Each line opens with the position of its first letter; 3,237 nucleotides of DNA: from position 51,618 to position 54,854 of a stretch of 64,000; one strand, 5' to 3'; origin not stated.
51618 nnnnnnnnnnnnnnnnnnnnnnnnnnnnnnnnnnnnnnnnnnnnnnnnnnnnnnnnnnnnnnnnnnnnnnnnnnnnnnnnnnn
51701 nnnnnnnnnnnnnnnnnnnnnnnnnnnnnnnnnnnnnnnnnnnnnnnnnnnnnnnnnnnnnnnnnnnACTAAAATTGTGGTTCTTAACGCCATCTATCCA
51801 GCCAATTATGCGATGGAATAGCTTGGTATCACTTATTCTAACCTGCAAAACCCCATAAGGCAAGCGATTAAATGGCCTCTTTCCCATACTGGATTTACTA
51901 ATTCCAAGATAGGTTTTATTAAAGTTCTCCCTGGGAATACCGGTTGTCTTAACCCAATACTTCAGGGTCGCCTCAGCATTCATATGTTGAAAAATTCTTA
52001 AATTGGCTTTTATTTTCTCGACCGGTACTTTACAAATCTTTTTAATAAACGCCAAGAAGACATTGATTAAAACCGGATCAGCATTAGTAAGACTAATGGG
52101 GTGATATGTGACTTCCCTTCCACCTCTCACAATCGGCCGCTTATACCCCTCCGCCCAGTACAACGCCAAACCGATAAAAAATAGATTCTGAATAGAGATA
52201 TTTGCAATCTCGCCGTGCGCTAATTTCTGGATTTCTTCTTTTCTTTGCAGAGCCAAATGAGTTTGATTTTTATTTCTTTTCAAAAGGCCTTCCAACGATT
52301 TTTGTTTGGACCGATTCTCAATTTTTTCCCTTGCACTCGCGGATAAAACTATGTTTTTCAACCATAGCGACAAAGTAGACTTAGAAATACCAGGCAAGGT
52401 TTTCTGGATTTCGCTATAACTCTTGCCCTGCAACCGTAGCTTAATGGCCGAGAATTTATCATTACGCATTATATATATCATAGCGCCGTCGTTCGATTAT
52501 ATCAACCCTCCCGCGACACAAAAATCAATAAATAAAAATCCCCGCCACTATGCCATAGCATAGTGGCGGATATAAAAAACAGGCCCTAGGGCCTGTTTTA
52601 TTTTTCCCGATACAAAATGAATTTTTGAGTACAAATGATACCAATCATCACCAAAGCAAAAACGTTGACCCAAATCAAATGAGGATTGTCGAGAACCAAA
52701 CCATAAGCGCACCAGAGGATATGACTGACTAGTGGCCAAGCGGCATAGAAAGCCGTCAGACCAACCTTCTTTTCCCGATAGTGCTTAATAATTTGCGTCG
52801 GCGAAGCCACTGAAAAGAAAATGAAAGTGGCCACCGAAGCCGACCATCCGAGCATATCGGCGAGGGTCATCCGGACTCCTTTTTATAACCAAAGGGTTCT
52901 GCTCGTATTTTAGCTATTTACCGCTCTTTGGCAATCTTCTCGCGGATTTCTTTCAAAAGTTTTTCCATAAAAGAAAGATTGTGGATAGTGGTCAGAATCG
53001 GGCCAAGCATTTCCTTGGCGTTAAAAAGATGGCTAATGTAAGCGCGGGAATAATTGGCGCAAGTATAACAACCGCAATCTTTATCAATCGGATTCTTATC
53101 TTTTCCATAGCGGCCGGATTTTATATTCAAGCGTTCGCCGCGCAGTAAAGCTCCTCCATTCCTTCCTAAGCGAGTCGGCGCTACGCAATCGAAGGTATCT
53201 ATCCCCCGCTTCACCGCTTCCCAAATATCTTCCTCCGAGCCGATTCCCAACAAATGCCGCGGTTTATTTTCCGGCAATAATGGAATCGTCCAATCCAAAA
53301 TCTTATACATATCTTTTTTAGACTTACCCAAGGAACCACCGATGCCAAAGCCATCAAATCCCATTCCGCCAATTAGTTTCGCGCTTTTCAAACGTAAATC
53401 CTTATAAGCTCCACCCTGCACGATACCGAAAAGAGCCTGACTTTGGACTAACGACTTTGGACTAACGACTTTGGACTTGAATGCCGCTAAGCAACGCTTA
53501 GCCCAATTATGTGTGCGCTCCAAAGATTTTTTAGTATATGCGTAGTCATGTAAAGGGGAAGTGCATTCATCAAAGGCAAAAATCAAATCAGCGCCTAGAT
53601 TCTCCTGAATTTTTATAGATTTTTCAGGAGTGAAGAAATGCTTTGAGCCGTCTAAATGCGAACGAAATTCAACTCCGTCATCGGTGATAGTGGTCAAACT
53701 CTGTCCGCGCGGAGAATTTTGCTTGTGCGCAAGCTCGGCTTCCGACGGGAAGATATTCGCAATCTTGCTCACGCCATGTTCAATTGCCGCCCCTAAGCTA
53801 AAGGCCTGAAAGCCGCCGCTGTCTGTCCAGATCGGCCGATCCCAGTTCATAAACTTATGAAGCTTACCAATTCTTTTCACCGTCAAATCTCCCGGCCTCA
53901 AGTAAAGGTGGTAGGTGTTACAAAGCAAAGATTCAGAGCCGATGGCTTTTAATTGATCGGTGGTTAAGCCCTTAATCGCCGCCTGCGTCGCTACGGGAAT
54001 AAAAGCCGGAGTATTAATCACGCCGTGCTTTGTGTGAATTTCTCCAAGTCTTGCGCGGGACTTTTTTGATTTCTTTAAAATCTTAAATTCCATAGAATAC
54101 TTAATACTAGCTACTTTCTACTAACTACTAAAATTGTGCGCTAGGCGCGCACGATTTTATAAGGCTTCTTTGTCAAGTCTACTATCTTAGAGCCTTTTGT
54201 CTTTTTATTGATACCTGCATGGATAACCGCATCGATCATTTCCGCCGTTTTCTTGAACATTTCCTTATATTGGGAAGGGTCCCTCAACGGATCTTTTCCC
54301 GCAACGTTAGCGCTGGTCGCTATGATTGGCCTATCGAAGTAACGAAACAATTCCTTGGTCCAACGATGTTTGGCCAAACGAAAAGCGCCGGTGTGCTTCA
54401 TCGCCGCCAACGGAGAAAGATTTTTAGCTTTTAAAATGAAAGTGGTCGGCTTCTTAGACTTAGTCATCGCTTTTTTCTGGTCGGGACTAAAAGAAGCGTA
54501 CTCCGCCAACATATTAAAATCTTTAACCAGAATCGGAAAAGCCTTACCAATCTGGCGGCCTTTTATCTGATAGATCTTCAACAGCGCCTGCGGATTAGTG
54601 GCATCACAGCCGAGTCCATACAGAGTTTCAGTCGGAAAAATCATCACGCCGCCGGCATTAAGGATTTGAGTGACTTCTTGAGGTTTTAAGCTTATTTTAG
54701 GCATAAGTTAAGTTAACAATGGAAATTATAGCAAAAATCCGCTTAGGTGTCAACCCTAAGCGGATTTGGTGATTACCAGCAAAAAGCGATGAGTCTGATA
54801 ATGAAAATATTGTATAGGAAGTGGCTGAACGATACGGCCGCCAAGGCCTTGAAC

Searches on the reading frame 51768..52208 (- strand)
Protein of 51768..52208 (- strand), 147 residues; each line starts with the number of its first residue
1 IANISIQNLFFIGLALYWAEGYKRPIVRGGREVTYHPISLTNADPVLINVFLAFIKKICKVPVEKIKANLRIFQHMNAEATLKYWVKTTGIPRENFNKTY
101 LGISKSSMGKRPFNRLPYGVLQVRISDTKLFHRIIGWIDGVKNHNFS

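Call 68: predict_structure(alignment_id=A3)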
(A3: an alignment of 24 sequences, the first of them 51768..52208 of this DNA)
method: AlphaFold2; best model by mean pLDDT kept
length: 147 residues; sequences in the alignment: 24
mean_pLDDT: 85.9   pTM: 0.81
mean pLDDT of the five models: 85.9, 85.4, 85.3, 84.3, 83.9
residues with pLDDT >= 90: 79; 70-90: 42; 50-70: 26; < 50: 0
segments of 3 or more residues with pLDDT < 50: none
pLDDT, mean of each block of 10 residues (from residue 1): 91 91 67 79 94 97 96 86 96 88 66 74 92 90 79
secondary structure, 60 per line:
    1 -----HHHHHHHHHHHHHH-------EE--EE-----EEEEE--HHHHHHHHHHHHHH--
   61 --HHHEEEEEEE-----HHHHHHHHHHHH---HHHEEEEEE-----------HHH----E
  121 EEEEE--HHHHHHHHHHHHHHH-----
elements in order: H6-19 E38-42 H45-58 E66-72 H78-89 E96-101 E120-125 H128-142

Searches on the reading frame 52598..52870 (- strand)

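Call 8: search_protein_families(library=ncbifam, proteins=[window:52598-52870:-])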
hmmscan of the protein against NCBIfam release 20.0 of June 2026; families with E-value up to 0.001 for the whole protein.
window:52598-52870:- (90 aa): 1 family
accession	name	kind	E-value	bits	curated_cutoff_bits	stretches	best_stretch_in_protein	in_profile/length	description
NF037968.1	SemiSWEET_2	subfamily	4.2e-05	23.6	80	1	20-84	9-74/76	SemiSWEET transporter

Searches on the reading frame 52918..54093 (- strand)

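Call 8: search_protein_families(library=ncbifam, proteins=[window:52918-54093:-])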
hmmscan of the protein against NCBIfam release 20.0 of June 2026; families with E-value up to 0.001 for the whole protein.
window:52918-54093:- (391 aa): 4 families
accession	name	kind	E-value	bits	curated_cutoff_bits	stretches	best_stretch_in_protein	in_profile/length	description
TIGR00430.1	Q_tRNA_tgt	equivalog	8.6e-145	482.3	306.75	1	9-390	5-350/368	tRNA guanosine(34) transglycosylase Tgt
TIGR00449.1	tgt_general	superfamily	3.1e-136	454.1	47.6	1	4-390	2-349/367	tRNA-guanine transglycosylase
TIGR00432.2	arcsn_tRNA_tgt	equivalog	2.1e-32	112.1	350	2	155-390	102-321/441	tRNA guanosine(15) transglycosylase TgtA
NF041059.1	DpdA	equivalog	1.2e-05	24.3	200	1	191-307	148-260/406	tRNA-guanine transglycosylase DpdA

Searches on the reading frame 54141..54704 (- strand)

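Call 8: search_protein_families(library=ncbifam, proteins=[window:54141-54704:-])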
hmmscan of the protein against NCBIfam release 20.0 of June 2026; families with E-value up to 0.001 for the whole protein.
window:54141-54704:- (187 aa): 3 families
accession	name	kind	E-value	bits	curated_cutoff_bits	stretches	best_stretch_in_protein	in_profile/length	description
TIGR00057.1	TIGR00057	equivalog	7.2e-40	136.3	123.2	1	9-186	12-189/202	L-threonylcarbamoyladenylate synthase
NF007919.1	PRK10634.1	equivalog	1.5e-27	96.2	175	1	12-178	2-170/176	L-threonylcarbamoyladenylate synthase type 1 TsaC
TIGR00143.1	hypF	equivalog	1.9e-07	29.6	466.1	1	29-146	215-334/741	carbamoyltransferase HypF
